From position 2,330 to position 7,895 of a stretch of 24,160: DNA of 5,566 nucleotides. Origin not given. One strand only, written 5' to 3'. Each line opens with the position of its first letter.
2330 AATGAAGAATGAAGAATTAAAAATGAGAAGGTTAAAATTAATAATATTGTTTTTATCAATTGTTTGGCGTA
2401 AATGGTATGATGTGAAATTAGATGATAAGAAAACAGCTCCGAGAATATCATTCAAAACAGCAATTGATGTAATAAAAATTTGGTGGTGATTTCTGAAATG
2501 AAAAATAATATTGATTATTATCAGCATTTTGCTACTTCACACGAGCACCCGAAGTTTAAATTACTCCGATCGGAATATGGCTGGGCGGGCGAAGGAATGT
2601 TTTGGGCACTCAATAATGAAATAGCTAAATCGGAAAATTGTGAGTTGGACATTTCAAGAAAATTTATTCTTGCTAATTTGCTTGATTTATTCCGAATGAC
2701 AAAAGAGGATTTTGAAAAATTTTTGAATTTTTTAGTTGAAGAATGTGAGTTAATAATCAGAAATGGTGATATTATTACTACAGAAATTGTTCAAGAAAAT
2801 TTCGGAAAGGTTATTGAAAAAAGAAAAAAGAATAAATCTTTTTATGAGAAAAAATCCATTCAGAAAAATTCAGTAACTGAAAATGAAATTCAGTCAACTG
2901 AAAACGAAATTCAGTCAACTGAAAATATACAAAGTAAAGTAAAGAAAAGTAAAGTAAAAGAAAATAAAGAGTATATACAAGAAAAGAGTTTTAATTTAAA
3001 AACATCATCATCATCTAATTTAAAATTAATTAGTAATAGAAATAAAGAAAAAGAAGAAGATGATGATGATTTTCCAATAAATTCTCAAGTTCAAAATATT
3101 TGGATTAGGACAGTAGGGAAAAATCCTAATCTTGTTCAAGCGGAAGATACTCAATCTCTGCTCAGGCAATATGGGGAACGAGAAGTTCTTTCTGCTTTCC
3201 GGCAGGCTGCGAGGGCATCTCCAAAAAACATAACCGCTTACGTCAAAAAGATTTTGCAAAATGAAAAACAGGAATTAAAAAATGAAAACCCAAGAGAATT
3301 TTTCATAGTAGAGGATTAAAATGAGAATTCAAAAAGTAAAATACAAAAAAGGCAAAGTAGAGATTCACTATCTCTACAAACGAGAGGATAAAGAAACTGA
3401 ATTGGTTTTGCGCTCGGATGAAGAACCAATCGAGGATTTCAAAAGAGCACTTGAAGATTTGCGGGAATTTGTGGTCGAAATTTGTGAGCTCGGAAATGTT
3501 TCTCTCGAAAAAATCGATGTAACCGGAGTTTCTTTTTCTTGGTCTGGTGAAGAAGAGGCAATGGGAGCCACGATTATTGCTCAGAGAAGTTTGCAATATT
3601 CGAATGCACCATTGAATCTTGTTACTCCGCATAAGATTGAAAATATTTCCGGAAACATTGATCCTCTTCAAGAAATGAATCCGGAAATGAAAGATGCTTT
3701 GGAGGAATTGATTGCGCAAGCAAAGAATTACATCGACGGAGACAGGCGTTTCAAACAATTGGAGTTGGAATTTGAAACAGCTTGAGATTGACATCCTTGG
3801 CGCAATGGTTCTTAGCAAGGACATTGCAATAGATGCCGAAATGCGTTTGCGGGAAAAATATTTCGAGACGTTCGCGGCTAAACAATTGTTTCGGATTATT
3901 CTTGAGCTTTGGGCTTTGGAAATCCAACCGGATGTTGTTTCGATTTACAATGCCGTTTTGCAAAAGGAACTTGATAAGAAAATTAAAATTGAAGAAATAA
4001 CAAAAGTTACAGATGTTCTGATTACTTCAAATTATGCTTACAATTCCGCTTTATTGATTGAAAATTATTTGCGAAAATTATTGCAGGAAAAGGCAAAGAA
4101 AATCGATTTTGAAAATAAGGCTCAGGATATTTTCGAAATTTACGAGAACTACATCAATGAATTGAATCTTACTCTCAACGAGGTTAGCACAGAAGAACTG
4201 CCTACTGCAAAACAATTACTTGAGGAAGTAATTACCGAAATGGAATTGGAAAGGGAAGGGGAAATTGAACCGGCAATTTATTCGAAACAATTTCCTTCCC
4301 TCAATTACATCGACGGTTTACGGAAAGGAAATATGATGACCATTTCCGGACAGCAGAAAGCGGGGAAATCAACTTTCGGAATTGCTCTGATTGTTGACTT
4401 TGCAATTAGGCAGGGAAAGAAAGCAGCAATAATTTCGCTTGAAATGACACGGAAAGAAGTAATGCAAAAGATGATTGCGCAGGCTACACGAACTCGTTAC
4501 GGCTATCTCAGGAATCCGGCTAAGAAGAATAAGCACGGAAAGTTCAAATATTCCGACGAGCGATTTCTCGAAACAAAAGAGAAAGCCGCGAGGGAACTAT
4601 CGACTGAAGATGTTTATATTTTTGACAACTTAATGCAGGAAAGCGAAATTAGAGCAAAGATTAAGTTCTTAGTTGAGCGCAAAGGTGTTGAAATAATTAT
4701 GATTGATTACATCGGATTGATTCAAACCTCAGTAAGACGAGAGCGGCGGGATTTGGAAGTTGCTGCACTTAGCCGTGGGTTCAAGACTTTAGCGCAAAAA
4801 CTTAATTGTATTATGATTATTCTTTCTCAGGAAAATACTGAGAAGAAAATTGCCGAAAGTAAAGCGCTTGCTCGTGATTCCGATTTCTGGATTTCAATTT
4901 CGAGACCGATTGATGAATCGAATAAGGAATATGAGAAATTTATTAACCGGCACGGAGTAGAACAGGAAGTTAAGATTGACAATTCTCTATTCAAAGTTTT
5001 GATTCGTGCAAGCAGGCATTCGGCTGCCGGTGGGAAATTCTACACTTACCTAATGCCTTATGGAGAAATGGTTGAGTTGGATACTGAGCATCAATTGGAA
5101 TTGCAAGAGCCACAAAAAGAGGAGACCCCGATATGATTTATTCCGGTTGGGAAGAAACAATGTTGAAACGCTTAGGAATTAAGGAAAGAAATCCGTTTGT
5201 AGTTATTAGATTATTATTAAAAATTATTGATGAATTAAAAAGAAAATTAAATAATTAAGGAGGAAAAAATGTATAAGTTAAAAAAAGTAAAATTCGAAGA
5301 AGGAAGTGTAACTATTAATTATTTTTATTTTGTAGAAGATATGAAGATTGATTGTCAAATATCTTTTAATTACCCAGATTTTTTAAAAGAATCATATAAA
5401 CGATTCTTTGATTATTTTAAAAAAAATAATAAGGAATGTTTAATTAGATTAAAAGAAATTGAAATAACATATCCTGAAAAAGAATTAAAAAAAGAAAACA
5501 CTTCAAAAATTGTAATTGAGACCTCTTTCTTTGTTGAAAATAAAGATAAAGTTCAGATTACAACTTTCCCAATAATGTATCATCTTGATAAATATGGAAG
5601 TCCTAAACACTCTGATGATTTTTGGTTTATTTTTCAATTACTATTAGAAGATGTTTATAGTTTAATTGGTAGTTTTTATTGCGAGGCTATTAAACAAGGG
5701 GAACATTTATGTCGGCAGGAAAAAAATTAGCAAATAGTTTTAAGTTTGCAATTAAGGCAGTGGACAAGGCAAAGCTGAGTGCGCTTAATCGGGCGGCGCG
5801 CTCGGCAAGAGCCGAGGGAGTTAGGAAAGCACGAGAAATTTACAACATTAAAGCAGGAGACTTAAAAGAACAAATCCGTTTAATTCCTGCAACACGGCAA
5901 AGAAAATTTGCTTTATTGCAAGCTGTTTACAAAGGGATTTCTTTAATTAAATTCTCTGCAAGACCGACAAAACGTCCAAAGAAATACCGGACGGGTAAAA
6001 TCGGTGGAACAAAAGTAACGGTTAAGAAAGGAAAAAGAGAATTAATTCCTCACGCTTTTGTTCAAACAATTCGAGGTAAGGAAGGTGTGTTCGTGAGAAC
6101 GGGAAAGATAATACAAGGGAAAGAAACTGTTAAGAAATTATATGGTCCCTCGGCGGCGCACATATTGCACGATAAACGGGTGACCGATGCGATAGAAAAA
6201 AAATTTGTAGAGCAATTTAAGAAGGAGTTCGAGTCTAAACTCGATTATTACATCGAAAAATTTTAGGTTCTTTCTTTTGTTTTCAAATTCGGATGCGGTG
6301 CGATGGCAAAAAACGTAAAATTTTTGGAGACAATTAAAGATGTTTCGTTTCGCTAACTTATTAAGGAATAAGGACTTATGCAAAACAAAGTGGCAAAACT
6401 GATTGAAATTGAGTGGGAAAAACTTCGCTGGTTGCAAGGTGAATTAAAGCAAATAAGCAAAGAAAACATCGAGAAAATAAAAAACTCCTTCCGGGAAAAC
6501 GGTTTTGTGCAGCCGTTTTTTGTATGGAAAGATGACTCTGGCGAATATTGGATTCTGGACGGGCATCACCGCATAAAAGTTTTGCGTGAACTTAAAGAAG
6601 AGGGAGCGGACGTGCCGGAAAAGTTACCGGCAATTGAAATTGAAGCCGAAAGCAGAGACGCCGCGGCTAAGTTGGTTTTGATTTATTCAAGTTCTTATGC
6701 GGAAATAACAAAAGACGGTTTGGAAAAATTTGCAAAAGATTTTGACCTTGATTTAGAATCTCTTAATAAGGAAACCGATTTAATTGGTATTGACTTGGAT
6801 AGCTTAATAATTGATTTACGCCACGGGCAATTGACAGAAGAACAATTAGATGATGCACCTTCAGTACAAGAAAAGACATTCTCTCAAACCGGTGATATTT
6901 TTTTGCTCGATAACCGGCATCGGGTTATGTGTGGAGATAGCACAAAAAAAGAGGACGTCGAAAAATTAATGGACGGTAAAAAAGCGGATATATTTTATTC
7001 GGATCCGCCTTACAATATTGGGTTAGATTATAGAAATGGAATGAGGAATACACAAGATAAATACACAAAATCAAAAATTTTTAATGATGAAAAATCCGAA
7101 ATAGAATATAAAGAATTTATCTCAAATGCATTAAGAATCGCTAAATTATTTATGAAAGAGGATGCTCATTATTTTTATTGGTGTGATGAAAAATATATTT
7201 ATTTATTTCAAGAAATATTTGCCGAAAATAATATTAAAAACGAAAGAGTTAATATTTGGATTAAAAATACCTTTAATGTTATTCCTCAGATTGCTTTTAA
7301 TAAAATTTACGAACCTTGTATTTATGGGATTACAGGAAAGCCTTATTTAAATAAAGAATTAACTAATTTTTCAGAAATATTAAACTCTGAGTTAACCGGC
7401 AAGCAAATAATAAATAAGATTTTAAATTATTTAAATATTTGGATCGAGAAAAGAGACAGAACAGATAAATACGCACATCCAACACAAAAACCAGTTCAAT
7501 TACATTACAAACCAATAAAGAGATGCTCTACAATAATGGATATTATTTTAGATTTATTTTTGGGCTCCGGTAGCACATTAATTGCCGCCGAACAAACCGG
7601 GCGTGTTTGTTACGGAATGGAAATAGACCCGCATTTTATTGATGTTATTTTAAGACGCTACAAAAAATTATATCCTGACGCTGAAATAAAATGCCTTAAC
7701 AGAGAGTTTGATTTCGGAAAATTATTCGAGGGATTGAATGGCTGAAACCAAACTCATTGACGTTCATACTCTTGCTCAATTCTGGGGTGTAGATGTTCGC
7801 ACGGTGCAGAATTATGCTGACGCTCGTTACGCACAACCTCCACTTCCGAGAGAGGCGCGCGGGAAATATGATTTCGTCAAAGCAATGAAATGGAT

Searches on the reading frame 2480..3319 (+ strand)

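Call 118: search_protein_families(library=pfam, proteins=[window:2480-3319:+], max_evalue=0.001)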
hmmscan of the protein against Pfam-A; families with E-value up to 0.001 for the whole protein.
window:2480-3319:+ (279 aa): 1 family
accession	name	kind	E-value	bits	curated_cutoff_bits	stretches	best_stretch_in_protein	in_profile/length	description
PF14297.12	Lin1244_N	-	2.6e-06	28.5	25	1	13-87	1-75/95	Lin1244/Lin1753-like, N-terminal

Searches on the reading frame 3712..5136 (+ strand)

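Call 118: search_protein_families(library=pfam, proteins=[window:3712-5136:+], max_evalue=0.001)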
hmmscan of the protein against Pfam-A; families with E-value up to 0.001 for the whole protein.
window:3712-5136:+ (474 aa): 4 families
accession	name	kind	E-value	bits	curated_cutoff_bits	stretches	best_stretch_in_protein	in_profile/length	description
PF03796.21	DnaB_C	-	9.5e-29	101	27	1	198-399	11-214/255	DnaB-like helicase C terminal domain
PF06745.19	ATPase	-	7.8e-08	32.4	26.6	1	201-387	14-177/231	KaiC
PF00772.26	DnaB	-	3e-06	27.6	23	1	24-110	8-95/103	DnaB-like helicase N terminal domain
PF13481.12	AAA_25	-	0.00041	20.5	27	0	193-373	18-189/195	AAA domain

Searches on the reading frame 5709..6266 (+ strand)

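Call 118: search_protein_families(library=pfam, proteins=[window:5709-6266:+], max_evalue=0.001)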
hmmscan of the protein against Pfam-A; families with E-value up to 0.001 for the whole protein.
window:5709-6266:+ (185 aa): 1 family
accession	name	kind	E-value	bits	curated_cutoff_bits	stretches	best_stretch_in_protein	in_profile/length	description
PF06763.17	Minor_tail_Z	-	4.8e-12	46.5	23.9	1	16-182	17-188/190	Prophage minor tail protein Z (GPZ)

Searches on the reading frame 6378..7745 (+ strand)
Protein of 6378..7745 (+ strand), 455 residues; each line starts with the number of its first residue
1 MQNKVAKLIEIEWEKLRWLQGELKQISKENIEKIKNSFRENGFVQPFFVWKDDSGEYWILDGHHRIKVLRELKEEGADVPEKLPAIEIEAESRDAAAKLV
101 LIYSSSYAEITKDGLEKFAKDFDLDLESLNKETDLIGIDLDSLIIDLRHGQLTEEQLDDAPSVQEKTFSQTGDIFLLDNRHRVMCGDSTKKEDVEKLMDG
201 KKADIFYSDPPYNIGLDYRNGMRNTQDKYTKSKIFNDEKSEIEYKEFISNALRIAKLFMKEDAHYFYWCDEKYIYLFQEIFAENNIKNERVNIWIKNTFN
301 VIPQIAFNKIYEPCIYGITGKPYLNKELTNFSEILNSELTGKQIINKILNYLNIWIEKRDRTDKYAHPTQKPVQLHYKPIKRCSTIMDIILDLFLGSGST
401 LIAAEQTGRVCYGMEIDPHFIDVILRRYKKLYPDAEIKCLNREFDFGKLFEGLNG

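Call 118: search_protein_families(library=pfam, proteins=[window:6378-7745:+], max_evalue=0.001)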
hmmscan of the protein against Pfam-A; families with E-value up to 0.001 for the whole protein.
window:6378-7745:+ (455 aa): 2 families
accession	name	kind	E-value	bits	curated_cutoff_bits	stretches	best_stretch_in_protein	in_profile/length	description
PF01555.25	N6_N4_Mtase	-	6.9e-27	95.3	26.7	1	204-424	2-219/221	DNA methylase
PF02195.25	ParB_N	-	8.1e-05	23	26.3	1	24-72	20-68/95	ParB N-terminal domain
